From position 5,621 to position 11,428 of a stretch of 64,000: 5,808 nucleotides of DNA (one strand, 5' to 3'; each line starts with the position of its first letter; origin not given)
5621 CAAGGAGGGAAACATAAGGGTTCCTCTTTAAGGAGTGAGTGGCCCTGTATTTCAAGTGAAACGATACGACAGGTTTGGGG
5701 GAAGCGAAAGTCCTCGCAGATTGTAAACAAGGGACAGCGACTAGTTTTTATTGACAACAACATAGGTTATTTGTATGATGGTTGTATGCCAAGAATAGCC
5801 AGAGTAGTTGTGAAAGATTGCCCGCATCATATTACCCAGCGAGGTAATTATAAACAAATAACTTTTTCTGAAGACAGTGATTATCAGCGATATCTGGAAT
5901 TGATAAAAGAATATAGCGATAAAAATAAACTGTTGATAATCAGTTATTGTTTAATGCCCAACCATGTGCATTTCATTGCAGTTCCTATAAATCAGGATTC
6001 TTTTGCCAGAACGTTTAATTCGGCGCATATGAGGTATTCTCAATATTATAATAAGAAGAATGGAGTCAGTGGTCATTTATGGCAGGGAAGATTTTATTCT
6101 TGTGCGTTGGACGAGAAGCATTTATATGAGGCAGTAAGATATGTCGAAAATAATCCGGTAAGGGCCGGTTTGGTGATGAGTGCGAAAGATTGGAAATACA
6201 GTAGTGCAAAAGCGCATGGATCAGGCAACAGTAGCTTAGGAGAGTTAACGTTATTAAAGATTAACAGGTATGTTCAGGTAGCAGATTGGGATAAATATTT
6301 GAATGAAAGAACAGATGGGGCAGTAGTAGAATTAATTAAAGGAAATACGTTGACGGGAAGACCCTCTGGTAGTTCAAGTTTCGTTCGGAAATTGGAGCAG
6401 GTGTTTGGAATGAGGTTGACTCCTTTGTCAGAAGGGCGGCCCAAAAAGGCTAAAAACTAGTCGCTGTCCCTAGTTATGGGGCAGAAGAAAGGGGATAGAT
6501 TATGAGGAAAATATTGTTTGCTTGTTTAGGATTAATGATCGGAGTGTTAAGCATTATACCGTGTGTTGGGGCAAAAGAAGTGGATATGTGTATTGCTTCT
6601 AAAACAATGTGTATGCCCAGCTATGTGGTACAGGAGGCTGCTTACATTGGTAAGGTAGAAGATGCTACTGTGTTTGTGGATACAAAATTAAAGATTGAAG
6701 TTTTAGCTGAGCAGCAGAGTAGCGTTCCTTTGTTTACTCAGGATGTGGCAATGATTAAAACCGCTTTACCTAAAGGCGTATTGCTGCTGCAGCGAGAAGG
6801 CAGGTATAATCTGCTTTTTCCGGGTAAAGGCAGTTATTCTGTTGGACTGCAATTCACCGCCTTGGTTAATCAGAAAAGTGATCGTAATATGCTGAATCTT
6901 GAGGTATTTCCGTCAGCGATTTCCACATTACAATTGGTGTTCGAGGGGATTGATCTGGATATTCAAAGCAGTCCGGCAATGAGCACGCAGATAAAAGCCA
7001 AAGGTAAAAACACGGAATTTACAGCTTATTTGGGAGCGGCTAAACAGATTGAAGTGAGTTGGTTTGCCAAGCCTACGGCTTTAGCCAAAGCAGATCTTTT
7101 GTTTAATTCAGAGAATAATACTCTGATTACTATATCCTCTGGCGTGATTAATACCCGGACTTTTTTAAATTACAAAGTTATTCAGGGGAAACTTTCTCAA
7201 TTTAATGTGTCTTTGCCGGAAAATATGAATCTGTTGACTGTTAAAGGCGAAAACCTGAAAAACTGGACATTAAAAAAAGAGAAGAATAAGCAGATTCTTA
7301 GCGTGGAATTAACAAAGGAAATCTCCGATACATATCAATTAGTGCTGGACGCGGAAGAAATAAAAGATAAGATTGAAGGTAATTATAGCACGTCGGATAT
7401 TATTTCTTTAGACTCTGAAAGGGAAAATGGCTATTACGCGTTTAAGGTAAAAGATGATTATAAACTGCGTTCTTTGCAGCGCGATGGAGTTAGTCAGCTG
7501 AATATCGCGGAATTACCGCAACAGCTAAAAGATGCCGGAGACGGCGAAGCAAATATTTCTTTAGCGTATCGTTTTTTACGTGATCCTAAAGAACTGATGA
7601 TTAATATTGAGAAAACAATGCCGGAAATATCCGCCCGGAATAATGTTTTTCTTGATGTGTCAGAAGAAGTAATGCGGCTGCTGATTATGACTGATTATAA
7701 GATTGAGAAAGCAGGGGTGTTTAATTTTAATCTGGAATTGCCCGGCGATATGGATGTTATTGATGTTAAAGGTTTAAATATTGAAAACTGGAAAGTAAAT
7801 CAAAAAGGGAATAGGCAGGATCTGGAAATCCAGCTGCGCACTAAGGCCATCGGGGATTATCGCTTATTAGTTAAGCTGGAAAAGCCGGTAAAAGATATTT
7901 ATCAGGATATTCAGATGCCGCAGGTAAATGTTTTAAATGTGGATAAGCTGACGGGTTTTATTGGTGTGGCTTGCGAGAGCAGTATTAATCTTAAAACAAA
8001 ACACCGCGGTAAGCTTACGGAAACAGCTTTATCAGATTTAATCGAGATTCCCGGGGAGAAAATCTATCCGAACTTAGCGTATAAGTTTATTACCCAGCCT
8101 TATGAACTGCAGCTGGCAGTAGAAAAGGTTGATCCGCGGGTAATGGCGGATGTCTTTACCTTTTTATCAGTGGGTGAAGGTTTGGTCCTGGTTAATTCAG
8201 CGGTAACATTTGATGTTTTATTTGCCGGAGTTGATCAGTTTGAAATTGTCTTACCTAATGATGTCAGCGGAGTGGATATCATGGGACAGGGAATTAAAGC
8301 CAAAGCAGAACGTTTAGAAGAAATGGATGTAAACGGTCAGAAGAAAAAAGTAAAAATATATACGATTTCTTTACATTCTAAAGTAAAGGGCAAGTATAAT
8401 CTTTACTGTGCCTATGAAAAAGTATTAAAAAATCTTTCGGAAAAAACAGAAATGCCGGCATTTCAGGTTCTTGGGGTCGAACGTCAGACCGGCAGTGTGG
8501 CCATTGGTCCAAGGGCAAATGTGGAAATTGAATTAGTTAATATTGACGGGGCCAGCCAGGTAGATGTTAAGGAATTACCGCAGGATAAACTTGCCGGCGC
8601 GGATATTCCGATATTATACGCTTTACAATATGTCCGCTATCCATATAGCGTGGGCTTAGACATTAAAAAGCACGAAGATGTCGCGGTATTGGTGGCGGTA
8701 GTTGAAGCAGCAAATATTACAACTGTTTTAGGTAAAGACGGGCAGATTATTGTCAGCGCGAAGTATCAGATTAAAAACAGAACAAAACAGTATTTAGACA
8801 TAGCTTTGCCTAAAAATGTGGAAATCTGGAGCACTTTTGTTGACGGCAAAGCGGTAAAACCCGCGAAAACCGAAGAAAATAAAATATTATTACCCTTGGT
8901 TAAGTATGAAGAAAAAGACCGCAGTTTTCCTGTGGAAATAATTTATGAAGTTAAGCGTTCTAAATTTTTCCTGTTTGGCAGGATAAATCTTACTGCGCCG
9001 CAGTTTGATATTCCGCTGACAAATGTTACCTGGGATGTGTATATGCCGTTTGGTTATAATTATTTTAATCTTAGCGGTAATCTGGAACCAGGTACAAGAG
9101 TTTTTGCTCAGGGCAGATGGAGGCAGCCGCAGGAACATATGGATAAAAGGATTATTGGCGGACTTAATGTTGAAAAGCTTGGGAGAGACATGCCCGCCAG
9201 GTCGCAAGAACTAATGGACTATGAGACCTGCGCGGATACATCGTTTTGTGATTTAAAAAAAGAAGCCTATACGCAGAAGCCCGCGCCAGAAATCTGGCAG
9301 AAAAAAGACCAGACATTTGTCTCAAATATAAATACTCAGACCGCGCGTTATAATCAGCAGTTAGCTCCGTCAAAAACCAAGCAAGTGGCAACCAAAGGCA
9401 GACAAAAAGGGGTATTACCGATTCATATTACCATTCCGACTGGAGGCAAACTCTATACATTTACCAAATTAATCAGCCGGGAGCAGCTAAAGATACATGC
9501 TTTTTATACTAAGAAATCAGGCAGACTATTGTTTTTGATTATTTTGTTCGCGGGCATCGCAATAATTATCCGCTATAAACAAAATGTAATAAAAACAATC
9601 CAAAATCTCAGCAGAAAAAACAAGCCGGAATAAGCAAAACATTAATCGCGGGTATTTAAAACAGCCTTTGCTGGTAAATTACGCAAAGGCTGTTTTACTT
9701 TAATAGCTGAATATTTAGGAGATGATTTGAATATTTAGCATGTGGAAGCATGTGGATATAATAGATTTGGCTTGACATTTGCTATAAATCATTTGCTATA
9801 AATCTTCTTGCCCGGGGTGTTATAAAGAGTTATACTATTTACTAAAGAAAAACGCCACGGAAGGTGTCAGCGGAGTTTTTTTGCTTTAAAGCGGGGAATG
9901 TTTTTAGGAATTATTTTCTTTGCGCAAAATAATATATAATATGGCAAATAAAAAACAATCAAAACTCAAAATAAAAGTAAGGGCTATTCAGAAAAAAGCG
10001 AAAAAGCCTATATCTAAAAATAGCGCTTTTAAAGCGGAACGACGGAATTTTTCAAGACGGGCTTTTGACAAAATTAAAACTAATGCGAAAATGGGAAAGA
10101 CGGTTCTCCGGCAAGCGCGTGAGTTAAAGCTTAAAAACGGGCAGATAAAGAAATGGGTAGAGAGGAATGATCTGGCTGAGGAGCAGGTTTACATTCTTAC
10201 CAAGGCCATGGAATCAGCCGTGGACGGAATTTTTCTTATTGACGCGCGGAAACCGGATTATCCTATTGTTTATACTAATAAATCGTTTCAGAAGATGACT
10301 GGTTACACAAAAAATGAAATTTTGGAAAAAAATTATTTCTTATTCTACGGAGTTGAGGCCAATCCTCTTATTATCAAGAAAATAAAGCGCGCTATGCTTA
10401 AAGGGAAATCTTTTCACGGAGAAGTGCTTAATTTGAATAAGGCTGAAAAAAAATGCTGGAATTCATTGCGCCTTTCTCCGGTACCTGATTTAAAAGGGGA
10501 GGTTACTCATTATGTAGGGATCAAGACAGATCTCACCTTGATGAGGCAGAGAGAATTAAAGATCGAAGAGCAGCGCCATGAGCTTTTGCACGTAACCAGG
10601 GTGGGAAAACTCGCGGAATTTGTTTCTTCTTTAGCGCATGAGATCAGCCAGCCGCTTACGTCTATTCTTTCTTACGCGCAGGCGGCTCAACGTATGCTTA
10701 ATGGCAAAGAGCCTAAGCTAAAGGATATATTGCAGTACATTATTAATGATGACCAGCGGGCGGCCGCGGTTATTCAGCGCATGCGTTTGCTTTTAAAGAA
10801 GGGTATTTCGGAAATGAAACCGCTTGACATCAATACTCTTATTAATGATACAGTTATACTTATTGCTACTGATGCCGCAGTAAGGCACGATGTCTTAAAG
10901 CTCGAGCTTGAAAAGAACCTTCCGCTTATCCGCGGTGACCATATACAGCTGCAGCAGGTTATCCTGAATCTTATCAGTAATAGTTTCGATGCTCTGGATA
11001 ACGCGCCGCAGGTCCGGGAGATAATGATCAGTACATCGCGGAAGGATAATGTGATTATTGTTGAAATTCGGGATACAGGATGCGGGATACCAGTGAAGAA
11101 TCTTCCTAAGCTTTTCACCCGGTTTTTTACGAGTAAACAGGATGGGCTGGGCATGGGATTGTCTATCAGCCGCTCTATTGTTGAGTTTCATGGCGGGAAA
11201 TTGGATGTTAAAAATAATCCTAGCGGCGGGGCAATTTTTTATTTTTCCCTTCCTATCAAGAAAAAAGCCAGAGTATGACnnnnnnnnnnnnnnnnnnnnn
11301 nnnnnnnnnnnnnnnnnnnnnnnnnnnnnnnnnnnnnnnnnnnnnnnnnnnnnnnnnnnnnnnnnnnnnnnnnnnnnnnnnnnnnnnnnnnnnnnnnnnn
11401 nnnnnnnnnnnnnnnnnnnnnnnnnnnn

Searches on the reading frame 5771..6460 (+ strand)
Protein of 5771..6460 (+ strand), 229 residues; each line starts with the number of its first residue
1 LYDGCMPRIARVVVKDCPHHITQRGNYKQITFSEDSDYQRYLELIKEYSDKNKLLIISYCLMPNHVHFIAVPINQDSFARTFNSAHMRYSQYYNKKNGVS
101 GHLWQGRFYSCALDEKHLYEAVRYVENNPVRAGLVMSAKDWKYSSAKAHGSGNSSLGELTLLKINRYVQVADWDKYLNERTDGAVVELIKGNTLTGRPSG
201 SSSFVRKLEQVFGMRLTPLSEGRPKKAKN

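Call 18: search_protein_families(library=pfam, proteins=[window:5771-6460:+])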
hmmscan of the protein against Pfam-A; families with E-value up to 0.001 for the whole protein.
window:5771-6460:+ (229 aa): 1 family
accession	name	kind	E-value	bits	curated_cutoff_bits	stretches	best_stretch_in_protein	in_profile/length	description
PF01797.21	Y1_Tnp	-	1.3e-13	51.6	23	1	14-128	2-121/121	Transposase IS200 like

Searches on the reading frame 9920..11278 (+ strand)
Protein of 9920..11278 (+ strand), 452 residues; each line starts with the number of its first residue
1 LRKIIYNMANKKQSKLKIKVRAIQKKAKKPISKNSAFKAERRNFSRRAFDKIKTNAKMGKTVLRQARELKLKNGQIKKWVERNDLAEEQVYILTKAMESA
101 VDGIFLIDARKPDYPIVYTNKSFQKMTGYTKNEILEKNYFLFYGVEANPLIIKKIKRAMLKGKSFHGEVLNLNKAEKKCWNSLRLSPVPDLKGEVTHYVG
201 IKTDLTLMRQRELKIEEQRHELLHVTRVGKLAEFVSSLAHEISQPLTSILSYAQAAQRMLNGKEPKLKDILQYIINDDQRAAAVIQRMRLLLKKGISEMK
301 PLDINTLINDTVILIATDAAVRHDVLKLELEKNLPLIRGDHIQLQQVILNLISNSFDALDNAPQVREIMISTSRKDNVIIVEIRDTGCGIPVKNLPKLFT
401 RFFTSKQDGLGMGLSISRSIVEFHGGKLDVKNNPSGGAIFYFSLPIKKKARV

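Call 9: search_protein_families(library=pfam, proteins=[window:9920-11278:+])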
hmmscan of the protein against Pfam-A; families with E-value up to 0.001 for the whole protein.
window:9920-11278:+ (452 aa): 9 families
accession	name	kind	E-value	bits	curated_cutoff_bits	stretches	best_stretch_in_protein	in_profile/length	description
PF02518.31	HATPase_c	-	2e-26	93.1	26.4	1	339-447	1-110/111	Histidine kinase-, DNA gyrase B-, and HSP90-like ATPase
PF13426.13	PAS_9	-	9e-16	58.5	27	1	102-206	2-102/103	PAS domain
PF00512.31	HisKA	-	9e-10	38.9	26.9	1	231-291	2-60/66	His Kinase A (phospho-acceptor) domain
PF08447.18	PAS_3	-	8.3e-08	32.8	25.6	1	116-201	1-88/89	PAS fold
PF00989.32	PAS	-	6.3e-07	29.8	22.6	1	96-201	6-109/113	PAS fold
PF08448.16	PAS_4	-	3.1e-06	27.8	23.1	1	98-206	2-106/110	PAS fold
PF14501.12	HATPase_c_5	-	4.7e-06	26.9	22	1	343-433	5-91/102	GHKL domain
PF13188.13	PAS_8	-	7.1e-05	23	21.8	1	94-135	4-39/65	PAS domain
PF13589.12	HATPase_c_3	-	0.00068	20.1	25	0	343-408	2-62/137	Histidine kinase-, DNA gyrase B-, and HSP90-like ATPase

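Call 34: search_protein_families(library=ncbifam, proteins=[window:9920-11278:+], max_evalue=0.001)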
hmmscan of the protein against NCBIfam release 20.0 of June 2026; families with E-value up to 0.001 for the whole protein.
window:9920-11278:+ (452 aa): 87 families (the best 25 are shown)
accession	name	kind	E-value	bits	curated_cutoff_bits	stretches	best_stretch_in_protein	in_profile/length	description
NF008468.0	PRK11360.1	equivalog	7e-58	196.4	646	1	73-450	249-612/616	two-component system sensor histidine kinase AtoS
NF041777.1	sens_FixL_Rhizob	equivalog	3.8e-56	190.7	850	1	195-448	226-483/485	sensor protein FixL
NF052574.1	HisKinEspCMyxo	equivalog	4.7e-50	170.6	1200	1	85-447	278-638/785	serine histidine kinase EspC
NF010076.0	PRK13557.1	subfamily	1.1e-39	136.3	631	1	81-449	20-397/540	histidine kinase famiy protein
NF007688.0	PRK10364.1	equivalog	2.1e-39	135.5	479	1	210-450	224-455/460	two-component system sensor histidine kinase ZraS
TIGR02938.1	nifL_nitrog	equivalog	2.8e-39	135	242.45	2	230-442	275-490/494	nitrogen fixation negative regulator NifL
NF046044.1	PnpS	equivalog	1.3e-37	129.7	400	1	67-445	34-390/390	two-component system histidine kinase PnpS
NF010411.0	PRK13837.1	equivalog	5.2e-35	120.7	647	1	212-451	431-680/828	two-component system VirA-like sensor kinase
NF047794.1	HisKinPtgB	equivalog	5.5e-30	104.2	1000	1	212-431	423-640/656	two-component system sensor histidine kinase PgtB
NF040750.1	tetrathio_HK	equivalog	2.8e-29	102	750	1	210-434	317-542/555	tetrathionate respiration histidine kinase TtrS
NF033092.0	HK_WalK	equivalog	2.2e-28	99.2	725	1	93-446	260-594/594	cell wall metabolism sensor histidine kinase WalK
TIGR02966.1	phoR_proteo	equivalog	6.6e-28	97.7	334.2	1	232-443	115-332/333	phosphate regulon sensor histidine kinase PhoR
NF041735.1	hist_kin_RppB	equivalog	1.3e-26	93.4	400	1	232-445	217-438/438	two-component system sensor histidine kinase RppB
NF008312.0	PRK11100.1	equivalog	1.5e-26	93.2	356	1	231-447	256-475/477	two-component system sensor histidine kinase CreC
NF053867.1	SprKinKinDBac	equivalog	2.5e-26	92.2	775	1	208-448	266-499/500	sporulation kinase KinD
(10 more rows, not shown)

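Call 47: find_encoding_contigs(protein=window:9920-11278:+, flank=3000, max_places=10)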
Protein window:9920-11278:+ (452 aa): 1 contig read that carries it; 1 place shown.
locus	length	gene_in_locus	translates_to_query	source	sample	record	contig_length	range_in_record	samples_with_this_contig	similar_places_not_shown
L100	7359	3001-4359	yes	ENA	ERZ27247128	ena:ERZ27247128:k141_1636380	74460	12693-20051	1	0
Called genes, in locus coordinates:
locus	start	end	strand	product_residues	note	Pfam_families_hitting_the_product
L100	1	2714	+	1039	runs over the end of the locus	-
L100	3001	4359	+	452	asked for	PF00989:PAS (weak), PF08448:PAS_4 (weak), PF13426:PAS_9, PF08447:PAS_3 (weak), PF00512:HisKA, PF02518:HATPase_c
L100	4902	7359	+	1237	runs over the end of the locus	PF13439:Glyco_transf_4, PF13579:Glyco_trans_4_4, PF00534:Glycos_transf_1, PF13692:Glyco_trans_1_4, PF01663:Phosphodiest (faint), PF03372:Exo_endo_phos, PF23226:Exo_endo_phos_PGAP2IP (weak)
